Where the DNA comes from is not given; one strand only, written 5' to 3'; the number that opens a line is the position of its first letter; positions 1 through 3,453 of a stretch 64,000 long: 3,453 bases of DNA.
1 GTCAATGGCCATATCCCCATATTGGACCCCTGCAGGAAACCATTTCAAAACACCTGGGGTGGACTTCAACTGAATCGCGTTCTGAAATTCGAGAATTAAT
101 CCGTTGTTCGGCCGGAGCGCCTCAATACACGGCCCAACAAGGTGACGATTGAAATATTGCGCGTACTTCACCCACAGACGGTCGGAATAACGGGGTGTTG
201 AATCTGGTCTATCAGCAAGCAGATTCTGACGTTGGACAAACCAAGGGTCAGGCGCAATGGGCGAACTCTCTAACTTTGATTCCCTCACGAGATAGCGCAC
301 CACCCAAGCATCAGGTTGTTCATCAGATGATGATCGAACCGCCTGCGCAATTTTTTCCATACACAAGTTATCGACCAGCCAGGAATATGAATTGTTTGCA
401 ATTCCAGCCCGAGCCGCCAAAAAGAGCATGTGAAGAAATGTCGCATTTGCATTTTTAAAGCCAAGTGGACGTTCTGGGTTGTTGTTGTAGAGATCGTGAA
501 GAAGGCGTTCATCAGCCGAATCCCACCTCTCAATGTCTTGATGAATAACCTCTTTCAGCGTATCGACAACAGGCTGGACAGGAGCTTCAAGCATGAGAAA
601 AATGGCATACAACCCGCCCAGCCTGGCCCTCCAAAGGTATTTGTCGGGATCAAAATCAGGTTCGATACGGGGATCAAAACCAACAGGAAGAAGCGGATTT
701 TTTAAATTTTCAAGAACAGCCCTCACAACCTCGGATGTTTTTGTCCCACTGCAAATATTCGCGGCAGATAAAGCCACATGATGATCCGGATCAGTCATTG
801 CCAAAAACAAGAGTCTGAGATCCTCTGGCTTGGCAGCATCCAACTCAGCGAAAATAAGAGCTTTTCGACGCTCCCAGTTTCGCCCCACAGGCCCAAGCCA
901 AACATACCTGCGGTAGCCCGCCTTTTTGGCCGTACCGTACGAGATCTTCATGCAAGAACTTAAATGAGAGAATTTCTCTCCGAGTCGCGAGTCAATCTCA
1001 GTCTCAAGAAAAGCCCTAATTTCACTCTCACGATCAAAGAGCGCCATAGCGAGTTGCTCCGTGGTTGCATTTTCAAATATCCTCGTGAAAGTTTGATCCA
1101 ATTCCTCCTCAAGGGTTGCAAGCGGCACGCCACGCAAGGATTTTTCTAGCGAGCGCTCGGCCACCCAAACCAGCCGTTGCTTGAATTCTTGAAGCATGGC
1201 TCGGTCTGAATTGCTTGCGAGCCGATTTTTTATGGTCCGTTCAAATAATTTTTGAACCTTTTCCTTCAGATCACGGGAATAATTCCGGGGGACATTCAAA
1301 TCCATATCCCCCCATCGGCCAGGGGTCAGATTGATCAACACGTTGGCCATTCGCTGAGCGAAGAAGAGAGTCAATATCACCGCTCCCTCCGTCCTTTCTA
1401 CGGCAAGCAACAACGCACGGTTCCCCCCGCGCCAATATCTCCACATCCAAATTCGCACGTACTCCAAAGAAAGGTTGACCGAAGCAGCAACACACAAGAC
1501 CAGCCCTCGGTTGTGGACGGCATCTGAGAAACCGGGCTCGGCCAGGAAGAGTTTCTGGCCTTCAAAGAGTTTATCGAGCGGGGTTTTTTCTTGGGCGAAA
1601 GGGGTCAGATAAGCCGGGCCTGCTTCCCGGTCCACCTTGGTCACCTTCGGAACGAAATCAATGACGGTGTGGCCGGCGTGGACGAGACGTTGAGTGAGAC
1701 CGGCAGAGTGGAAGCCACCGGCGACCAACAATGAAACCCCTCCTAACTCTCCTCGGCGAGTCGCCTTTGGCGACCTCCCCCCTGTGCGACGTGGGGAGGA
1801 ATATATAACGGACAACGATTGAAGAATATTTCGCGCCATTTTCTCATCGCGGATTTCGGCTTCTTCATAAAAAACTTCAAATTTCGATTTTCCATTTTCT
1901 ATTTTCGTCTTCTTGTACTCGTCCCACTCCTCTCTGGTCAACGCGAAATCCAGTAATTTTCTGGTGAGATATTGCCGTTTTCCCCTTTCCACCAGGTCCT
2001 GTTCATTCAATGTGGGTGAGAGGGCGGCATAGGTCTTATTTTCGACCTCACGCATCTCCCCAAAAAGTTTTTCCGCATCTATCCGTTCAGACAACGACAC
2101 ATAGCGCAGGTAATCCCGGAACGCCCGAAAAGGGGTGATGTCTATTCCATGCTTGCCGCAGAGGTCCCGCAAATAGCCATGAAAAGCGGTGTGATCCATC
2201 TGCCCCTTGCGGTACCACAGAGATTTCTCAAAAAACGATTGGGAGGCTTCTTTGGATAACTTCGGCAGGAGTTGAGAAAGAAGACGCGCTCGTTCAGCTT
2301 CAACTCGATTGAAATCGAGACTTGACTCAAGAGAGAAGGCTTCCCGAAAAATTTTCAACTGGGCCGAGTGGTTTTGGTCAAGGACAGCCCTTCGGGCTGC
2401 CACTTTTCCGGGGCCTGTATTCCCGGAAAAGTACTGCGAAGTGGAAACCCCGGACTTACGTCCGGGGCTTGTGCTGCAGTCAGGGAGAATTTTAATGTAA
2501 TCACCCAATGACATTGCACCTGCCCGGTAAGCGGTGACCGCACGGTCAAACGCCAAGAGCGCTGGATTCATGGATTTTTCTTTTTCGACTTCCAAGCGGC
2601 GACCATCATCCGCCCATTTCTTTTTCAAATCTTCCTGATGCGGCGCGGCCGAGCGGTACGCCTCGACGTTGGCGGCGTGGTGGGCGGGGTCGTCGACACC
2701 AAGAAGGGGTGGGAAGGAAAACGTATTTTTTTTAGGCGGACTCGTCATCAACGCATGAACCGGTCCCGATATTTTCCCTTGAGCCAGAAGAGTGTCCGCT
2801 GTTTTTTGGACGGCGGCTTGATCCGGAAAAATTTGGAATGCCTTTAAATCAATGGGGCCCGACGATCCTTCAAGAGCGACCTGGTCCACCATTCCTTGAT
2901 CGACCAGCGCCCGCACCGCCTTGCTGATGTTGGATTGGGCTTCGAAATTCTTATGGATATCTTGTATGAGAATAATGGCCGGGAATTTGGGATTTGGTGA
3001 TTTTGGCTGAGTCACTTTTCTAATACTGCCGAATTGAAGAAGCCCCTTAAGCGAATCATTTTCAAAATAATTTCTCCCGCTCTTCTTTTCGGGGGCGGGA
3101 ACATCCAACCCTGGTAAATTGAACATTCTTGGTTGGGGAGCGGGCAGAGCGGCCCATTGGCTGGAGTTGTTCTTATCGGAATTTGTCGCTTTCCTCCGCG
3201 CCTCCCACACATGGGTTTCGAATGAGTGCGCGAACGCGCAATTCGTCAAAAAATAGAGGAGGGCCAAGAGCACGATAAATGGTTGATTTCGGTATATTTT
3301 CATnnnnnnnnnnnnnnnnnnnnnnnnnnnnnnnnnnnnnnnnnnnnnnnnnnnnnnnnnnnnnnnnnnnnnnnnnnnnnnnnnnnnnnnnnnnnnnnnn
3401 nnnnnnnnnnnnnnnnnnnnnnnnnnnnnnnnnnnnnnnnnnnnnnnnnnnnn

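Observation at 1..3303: A ~1,100-aa secreted-protein gene missing from the supplied ORF track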

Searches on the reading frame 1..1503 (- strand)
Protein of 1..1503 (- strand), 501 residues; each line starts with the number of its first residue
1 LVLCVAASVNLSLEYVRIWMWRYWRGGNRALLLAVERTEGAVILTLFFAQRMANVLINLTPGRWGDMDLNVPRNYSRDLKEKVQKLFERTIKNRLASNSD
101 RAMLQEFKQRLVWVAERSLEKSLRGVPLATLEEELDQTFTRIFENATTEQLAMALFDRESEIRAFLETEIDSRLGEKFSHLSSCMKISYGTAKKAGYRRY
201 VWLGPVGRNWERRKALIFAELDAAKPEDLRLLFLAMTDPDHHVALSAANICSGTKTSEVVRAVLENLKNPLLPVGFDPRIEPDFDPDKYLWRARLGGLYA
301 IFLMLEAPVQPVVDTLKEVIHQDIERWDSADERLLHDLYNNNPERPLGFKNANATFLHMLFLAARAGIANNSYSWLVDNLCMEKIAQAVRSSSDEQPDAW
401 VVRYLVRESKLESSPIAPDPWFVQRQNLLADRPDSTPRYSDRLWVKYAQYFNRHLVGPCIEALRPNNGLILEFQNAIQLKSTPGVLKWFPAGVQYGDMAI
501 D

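Call 51: find_homologous_proteins(query=window:1-1503:-)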
Query window:1-1503:-: 8000 candidates shared short words with the query, none scored E <= 0.001.

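Call 68: predict_structure(protein=window:1-1503:-)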
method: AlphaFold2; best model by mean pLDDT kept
length: 501 residues; sequences in the alignment: 1
mean_pLDDT: 36.9   pTM: 0.24
mean pLDDT of the five models: 36.9, 33.1, 31.3, 30.8, 30.5
residues with pLDDT >= 90: 0; 70-90: 0; 50-70: 1; < 50: 500
segments of 3 or more residues with pLDDT < 50: 1-84, 86-501
pLDDT, mean of each block of 10 residues (from residue 1): 37 42 41 33 36 37 33 38 47 44 46 42 39 45 46 40 41 36 30 35 30 35 35 36 33 38 45 32 40 46 40 42 34 33 31 36 35 35 37 38 35 29 30 34 33 36 37 32 32 29 26
secondary structure, 60 per line:
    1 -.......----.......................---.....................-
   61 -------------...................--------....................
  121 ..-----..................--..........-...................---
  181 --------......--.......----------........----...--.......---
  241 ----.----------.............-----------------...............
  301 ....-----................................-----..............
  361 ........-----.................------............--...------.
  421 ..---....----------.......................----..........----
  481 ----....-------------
elements in order: H2-8 H13-35 H39-59 H74-92 H101-122 H128-145 H148-157 H159-177 H189-194 E197-203 E214-221 E231-237 H256-268 H286-304 H310-341 H347-368 H374-390 H397-408 H426-429 H440-462 H467-476 H485-488

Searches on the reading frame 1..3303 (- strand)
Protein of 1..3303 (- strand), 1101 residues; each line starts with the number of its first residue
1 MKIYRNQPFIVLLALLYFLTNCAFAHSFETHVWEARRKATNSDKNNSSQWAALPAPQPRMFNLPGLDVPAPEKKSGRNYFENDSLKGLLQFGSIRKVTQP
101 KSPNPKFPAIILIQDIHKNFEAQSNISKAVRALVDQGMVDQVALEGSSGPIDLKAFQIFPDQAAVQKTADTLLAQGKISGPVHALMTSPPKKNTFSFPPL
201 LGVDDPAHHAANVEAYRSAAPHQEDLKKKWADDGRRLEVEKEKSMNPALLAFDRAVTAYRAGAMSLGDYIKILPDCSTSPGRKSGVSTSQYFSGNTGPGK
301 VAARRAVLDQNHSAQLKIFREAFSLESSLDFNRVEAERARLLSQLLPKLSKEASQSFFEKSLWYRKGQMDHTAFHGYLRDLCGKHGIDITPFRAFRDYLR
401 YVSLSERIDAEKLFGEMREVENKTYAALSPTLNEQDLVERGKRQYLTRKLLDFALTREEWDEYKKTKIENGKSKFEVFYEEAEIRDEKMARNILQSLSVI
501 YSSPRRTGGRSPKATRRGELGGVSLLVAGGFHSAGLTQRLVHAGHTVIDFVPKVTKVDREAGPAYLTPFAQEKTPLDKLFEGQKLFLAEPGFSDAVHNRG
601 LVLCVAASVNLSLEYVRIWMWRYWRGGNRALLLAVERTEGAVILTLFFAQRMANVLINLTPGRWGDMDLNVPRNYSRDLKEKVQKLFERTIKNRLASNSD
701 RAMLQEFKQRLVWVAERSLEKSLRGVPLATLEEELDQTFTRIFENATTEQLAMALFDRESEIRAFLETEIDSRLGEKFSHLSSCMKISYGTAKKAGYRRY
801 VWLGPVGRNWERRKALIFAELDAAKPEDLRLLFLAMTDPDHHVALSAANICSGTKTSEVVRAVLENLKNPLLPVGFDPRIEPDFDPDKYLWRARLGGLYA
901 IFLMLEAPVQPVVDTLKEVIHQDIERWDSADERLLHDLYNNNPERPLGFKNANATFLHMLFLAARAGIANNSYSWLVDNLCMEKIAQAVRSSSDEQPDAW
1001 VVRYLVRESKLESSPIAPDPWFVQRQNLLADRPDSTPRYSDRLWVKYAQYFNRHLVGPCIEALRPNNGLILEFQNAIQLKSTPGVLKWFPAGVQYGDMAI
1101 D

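Call 5: search_protein_families(library=pfam, proteins=[window:1-3303:-], max_evalue=0.1)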
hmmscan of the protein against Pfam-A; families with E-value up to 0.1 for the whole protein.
window:1-3303:- (1101 aa): 1 family
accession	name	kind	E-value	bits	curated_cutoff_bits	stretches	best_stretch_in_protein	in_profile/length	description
PF23202.1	PAH_ZNF598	-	0.059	14.1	25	0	249-271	22-44/83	ZNF598 PAH domain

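Call 6: search_protein_families(library=ncbifam, proteins=[window:1-3303:-], max_evalue=0.1)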
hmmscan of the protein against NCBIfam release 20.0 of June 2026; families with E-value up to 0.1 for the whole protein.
window:1-3303:- (1101 aa): 0 families

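Call 7: find_homologous_proteins(query=window:1-3303:-)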
Query window:1-3303:- (1101 aa): 8 proteins with E <= 0.001 among 8000 candidates.
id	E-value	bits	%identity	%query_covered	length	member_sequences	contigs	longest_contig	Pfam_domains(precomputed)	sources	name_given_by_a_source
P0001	1.7e-101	359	38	55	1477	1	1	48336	-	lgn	-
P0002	6.3e-96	340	37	53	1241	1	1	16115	-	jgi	-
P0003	6.9e-90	320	37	52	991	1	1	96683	-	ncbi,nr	ncbi:MAG: hypothetical protein LHV69_02865, partial [Elusimicrobia bacterium]|nr:hypothetical protei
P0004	5.0e-80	288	36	52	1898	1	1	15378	-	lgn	-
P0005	2.4e-77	279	33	52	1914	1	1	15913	-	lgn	-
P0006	5.2e-75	271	33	54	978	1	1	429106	PF04187.19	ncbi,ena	-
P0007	1.1e-62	230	31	53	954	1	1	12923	-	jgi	-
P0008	2.0e-62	229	31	54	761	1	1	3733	-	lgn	-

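Call 8: search_solved_structures(query=window:1-3303:-, max_evalue=1)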
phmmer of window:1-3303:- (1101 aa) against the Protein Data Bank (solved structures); distinct sequences matched with E-value up to 1: 1.
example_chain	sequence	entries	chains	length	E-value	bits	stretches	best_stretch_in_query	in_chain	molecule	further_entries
3ia7_A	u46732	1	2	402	0.19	12.5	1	356-436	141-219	CalG4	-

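Call 17: search_protein_families(library=pfam, alignment_id=A1, max_evalue=0.1)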
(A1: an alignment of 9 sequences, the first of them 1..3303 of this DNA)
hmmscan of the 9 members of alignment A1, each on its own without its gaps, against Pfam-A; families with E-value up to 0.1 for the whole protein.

A. member 1, window:1-3303:- (1101 aa): 1 family
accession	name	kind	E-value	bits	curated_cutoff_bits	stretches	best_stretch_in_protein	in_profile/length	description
PF23202.1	PAH_ZNF598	-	0.059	14.1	25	0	249-271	22-44/83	ZNF598 PAH domain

B. families by the number of members that match (of 9 scanned): 3 families
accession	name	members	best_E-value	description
PF04187.18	Cofac_haem_bdg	5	5.1e-06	Haem-binding uptake, Tiki superfamily, ChaN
PF23202.1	PAH_ZNF598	2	0.032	ZNF598 PAH domain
PF25826.1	DUF7952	1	0.05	Domain of unknown function (DUF7952)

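Call 52: search_protein_families(library=pfam, proteins=[P0006, P0002, P0003, P0007, P0008], max_evalue=0.1)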
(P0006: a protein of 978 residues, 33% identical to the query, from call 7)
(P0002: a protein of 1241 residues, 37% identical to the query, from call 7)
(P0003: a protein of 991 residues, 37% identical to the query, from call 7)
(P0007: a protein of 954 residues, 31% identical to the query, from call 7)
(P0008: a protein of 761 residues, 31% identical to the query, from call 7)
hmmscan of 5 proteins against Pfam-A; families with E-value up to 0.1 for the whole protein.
P0006 (978 aa): 1 family
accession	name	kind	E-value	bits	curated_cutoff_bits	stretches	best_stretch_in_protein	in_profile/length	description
PF04187.18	Cofac_haem_bdg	-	5.1e-06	27.1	27.7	1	327-494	73-204/213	Haem-binding uptake, Tiki superfamily, ChaN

P0002 (1241 aa): 1 family
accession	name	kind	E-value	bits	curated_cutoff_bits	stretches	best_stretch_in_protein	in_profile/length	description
PF04187.18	Cofac_haem_bdg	-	0.023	15.1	27.7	1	444-508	142-204/213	Haem-binding uptake, Tiki superfamily, ChaN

P0003 (991 aa): 1 family
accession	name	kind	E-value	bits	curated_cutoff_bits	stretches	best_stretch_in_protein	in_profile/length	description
PF04187.18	Cofac_haem_bdg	-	0.00081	19.9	27.7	1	461-539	127-204/213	Haem-binding uptake, Tiki superfamily, ChaN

P0007 (954 aa): 0 families

P0008 (761 aa): 1 family
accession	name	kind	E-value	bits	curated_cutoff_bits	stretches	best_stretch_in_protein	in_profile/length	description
PF23202.1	PAH_ZNF598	-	0.032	15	25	1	321-367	4-52/83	ZNF598 PAH domain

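Call 63: search_protein_families(library=padloc, proteins=[P0001, P0005, P0004, P0002], max_evalue=0.01)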
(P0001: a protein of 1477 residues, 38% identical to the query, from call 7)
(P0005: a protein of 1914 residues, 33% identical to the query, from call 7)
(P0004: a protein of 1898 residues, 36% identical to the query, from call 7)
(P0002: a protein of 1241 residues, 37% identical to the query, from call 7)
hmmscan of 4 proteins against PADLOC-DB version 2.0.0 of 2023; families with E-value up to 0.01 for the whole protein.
P0001 (1477 aa): 0 families

P0005 (1914 aa): 0 families

P0004 (1898 aa): 0 families

P0002 (1241 aa): 0 families
